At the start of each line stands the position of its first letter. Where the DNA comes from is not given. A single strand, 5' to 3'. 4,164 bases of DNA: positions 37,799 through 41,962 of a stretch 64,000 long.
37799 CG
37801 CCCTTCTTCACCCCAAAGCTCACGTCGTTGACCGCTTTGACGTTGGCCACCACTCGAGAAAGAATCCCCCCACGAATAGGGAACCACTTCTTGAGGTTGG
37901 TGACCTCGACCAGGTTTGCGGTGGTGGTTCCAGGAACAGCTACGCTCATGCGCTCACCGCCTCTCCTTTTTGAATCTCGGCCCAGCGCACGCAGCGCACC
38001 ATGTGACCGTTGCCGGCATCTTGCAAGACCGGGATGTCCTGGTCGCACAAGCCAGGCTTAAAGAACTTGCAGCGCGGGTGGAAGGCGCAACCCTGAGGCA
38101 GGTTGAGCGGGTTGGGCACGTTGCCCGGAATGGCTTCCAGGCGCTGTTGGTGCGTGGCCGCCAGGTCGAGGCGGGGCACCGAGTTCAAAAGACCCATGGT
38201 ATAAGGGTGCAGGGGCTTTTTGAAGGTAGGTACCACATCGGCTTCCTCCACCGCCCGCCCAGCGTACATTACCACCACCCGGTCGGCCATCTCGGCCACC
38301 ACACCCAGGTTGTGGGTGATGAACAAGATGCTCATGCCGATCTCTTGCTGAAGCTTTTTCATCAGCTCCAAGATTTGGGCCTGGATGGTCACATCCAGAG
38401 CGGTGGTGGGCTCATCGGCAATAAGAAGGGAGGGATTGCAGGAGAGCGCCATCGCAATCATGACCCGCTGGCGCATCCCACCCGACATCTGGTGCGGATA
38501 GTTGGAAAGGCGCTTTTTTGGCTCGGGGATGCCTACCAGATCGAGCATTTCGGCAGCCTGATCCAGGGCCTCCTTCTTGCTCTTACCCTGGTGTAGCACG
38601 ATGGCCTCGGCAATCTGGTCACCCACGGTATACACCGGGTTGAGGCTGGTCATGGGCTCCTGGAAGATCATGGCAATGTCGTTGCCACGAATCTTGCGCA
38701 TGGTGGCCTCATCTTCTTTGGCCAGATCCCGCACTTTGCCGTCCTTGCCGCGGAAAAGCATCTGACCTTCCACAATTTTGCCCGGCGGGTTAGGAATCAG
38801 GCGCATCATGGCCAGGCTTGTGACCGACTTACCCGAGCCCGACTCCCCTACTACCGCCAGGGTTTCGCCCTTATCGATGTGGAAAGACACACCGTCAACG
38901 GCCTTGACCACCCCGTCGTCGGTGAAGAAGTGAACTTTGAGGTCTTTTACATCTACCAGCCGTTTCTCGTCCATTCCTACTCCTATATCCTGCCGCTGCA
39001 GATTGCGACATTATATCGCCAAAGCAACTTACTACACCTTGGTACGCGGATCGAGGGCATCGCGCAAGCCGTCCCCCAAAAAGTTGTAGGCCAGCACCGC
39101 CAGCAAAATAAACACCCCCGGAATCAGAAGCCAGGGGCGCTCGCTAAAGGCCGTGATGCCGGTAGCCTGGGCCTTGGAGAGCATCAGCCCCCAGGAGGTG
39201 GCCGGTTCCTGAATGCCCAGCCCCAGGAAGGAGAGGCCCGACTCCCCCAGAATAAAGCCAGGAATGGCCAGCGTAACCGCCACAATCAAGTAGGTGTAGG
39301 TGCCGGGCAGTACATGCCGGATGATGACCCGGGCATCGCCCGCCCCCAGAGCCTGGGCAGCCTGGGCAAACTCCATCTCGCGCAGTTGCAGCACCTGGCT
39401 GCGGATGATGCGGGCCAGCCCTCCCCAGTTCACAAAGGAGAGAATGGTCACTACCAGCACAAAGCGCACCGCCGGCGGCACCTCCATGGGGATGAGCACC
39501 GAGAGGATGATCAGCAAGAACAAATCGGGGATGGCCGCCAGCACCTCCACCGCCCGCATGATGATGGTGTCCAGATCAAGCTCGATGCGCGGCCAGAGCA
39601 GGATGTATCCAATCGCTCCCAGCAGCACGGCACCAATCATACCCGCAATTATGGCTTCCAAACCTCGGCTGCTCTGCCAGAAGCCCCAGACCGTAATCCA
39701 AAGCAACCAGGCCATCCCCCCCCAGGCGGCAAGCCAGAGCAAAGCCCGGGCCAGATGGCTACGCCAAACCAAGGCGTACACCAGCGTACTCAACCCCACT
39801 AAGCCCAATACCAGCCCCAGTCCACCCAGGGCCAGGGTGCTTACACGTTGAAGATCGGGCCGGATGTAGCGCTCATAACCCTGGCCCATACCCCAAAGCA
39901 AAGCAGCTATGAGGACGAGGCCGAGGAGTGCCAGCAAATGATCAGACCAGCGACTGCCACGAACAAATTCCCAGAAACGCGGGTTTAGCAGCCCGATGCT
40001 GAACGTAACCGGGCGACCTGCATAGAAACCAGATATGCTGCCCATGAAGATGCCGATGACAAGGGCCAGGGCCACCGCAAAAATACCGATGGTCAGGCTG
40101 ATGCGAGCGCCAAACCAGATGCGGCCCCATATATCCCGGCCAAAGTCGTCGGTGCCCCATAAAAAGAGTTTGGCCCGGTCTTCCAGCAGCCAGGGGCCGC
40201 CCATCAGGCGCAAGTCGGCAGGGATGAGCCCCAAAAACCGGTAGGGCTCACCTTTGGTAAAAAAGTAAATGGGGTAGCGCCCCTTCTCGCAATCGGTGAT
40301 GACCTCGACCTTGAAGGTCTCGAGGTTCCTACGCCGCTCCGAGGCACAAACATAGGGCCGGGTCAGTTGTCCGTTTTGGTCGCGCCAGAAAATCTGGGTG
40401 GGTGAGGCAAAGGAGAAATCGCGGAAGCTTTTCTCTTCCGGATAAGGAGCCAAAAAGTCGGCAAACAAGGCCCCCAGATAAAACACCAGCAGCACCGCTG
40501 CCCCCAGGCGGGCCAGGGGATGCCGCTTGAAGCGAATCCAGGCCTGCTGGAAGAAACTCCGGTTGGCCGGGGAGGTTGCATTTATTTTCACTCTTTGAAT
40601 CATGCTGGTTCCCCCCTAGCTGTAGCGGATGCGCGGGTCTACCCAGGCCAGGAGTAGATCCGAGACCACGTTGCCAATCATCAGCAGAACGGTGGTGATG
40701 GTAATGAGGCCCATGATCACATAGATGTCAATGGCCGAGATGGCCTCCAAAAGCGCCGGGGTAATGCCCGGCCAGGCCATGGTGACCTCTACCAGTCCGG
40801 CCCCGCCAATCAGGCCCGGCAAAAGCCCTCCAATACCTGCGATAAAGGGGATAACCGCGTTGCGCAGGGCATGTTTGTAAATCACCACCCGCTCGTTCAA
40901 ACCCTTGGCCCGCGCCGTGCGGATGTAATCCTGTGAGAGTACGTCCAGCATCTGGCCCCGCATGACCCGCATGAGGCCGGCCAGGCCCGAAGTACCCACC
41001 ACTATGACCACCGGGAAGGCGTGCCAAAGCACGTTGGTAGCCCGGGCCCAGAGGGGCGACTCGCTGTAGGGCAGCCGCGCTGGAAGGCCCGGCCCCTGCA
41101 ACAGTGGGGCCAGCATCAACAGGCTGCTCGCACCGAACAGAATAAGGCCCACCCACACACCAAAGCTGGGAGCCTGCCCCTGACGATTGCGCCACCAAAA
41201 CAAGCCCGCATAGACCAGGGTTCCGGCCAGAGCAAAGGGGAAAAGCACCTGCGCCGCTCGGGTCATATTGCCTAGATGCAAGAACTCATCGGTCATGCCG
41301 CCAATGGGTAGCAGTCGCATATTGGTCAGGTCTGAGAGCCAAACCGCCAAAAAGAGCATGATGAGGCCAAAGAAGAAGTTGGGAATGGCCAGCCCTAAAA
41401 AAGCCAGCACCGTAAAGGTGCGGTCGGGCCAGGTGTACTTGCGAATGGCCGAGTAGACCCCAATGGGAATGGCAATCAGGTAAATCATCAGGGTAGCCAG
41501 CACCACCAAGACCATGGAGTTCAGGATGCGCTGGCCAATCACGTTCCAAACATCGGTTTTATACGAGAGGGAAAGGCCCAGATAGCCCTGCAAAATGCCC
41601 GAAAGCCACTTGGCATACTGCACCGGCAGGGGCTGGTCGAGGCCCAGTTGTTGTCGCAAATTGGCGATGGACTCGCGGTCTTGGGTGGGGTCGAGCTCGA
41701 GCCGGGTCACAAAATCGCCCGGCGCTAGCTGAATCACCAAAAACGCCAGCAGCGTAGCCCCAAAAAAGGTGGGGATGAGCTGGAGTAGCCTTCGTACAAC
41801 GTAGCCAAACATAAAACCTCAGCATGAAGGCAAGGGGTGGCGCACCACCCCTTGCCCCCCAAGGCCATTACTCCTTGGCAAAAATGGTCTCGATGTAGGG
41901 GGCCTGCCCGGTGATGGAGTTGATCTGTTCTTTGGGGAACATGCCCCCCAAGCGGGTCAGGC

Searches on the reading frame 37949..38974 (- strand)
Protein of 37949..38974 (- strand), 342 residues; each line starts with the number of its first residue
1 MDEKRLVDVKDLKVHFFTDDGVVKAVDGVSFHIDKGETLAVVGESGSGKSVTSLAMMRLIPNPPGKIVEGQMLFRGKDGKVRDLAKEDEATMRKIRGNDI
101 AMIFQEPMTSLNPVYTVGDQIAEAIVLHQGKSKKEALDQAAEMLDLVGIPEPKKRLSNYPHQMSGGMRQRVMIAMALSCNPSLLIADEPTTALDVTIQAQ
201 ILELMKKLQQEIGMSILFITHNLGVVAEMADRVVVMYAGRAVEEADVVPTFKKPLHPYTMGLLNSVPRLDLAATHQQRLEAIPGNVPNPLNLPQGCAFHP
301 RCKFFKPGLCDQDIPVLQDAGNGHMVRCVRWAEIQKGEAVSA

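Call 37: list_cluster_members(proteins=[window:37949-38974:-, window:39035-40603:-, window:40619-41812:-, window:44114-44611:-])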
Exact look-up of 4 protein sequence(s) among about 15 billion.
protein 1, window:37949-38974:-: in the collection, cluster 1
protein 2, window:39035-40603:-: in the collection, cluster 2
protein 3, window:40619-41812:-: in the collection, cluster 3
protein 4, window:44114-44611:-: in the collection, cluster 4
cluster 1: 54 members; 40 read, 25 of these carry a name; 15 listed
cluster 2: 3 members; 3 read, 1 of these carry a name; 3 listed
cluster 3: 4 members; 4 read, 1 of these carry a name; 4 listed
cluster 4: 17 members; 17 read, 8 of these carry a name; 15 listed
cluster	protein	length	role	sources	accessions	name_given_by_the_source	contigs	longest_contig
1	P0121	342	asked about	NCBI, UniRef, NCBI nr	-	-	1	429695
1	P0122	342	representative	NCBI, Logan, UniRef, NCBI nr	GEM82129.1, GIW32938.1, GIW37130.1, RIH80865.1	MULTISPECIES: ABC transporter ATP-binding protein [Meiothermus] | ABC transporter ATP-binding protein n=2 Tax=Meiothermus hypogaeus TaxID=884155 ...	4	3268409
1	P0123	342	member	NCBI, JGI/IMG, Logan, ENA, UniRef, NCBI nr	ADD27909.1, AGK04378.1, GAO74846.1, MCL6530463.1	ABC transporter ATP-binding protein [Meiothermus ruber] | oligopeptide transport system ATP-binding protein | Oligopeptide/dipeptide ABC transporter, ATPase subunit n=1 Tax=Meiothermus ruber (strain ...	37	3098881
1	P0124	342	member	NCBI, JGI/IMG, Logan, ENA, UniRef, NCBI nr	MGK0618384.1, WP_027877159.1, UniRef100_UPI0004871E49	ABC transporter ATP-binding protein [Meiothermus cerbereus] | oligopeptide transport system ATP-binding protein | ABC transporter ATP-binding protein n=1 Tax=Meiothermus cerbereus TaxID=65552 ...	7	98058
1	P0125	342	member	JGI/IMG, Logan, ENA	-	oligopeptide transport system ATP-binding protein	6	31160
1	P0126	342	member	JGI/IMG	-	oligopeptide transport system ATP-binding protein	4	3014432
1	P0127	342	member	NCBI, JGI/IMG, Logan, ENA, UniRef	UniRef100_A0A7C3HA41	oligopeptide transport system ATP-binding protein | ABC transporter ATP-binding protein n=1 Tax=Meiothermus ruber TaxID=277 ...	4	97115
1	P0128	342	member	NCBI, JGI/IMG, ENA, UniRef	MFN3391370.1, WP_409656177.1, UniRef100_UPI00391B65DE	MAG: ABC transporter ATP-binding protein [Meiothermus ruber] | oligopeptide transport system ATP-binding protein | ABC transporter ATP-binding protein n=1 Tax=Meiothermus ruber TaxID=277 ...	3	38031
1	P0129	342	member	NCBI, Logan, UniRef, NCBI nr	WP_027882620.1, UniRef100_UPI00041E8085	ABC transporter ATP-binding protein [Meiothermus rufus] | ABC transporter ATP-binding protein n=1 Tax=Meiothermus rufus TaxID=604332 ...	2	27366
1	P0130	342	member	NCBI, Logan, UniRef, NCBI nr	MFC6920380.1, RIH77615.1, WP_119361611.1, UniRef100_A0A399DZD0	ABC transporter ATP-binding protein [Meiothermus taiwanensis] | Oligopeptide transport ATP-binding protein OppD n=1 Tax=Meiothermus taiwanensis ...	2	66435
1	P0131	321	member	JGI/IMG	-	oligopeptide transport system ATP-binding protein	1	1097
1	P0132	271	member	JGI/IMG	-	oligopeptide transport system ATP-binding protein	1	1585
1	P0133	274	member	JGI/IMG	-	oligopeptide transport system ATP-binding protein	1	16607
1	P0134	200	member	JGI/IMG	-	oligopeptide transport system ATP-binding protein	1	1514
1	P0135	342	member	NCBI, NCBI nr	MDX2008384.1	MAG: ABC transporter ATP-binding protein [Meiothermus sp.] | ABC transporter ATP-binding protein [Meiothermus sp.]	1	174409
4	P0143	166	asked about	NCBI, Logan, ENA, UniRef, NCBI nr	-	-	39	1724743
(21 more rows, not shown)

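Call 38: find_encoding_contigs(protein=P0143, flank=1500, max_places=10)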
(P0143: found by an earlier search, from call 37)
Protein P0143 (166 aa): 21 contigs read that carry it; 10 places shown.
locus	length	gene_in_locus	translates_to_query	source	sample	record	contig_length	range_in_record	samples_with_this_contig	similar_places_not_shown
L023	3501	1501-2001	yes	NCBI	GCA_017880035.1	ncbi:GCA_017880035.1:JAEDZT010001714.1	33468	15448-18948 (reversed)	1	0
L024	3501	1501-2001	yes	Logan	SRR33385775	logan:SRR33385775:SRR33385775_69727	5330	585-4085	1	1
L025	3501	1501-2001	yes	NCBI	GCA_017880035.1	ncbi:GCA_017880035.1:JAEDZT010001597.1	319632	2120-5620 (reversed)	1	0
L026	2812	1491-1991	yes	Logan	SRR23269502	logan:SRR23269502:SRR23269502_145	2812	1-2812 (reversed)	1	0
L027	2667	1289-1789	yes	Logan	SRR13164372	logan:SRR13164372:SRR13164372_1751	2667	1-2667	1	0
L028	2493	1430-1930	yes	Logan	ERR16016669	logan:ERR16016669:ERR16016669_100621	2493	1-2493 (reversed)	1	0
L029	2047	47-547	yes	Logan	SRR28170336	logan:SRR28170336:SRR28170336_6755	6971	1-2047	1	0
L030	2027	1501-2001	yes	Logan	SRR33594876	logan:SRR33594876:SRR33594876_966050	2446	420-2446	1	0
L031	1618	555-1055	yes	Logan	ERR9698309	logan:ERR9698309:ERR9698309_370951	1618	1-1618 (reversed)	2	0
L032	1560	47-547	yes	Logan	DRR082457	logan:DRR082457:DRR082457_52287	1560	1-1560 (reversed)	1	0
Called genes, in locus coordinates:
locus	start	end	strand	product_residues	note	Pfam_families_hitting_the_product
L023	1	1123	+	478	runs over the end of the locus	PF03929:PepSY_TM, PF03413:PepSY (faint)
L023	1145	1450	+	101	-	-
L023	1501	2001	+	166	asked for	PF13384:HTH_23, PF13518:HTH_28 (weak), PF13551:HTH_29, PF13592:HTH_33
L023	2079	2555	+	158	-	PF13358:DDE_3 (weak)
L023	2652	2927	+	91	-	PF13936:HTH_38 (weak), PF00196:GerE, PF08281:Sigma70_r4_2 (weak)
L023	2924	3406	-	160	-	PF05103:DivIVA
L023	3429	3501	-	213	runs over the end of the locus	PF01168:Ala_racemase_N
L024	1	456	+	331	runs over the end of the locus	PF13495:Phage_int_SAM_4, PF00589:Phage_integrase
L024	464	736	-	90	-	-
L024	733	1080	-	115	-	PF01934:HepT-like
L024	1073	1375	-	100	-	PF01909:NTP_transf_2, PF18765:Polbeta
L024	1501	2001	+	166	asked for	PF13384:HTH_23, PF13518:HTH_28 (weak), PF13551:HTH_29, PF13592:HTH_33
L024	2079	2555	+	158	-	PF13358:DDE_3 (weak)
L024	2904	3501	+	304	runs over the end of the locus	PF13432:TPR_16 (faint)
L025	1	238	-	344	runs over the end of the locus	PF13517:FG-GAP_3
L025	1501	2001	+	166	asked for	PF13384:HTH_23, PF13518:HTH_28 (weak), PF13551:HTH_29, PF13592:HTH_33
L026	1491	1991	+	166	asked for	PF13384:HTH_23, PF13518:HTH_28 (weak), PF13551:HTH_29, PF13592:HTH_33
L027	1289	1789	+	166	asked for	PF13384:HTH_23, PF13518:HTH_28 (weak), PF13551:HTH_29, PF13592:HTH_33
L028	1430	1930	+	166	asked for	PF13384:HTH_23, PF13518:HTH_28 (weak), PF13551:HTH_29, PF13592:HTH_33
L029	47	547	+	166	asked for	PF13384:HTH_23, PF13518:HTH_28 (weak), PF13551:HTH_29, PF13592:HTH_33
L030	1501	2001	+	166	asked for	PF13384:HTH_23, PF13518:HTH_28 (weak), PF13551:HTH_29, PF13592:HTH_33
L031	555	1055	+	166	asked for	PF13384:HTH_23, PF13518:HTH_28 (weak), PF13551:HTH_29, PF13592:HTH_33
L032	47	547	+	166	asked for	PF13384:HTH_23, PF13518:HTH_28 (weak), PF13551:HTH_29, PF13592:HTH_33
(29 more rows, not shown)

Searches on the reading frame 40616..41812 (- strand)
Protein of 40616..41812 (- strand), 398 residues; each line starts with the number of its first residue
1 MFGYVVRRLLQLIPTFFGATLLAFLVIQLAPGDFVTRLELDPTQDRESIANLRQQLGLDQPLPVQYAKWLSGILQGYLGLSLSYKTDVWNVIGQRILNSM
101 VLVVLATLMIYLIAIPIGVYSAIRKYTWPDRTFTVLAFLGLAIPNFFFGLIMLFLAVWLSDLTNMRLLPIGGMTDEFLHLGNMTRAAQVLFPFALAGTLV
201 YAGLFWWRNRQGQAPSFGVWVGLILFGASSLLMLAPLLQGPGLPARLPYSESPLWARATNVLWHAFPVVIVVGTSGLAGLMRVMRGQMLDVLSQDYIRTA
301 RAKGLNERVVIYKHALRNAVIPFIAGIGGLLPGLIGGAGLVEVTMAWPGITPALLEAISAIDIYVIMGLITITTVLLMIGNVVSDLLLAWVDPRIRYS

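Call 9: find_encoding_contigs(protein=window:40616-41812:-, flank=6000, max_places=10)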
Protein window:40616-41812:- (398 aa): no gene with exactly this product is on record in the collection.
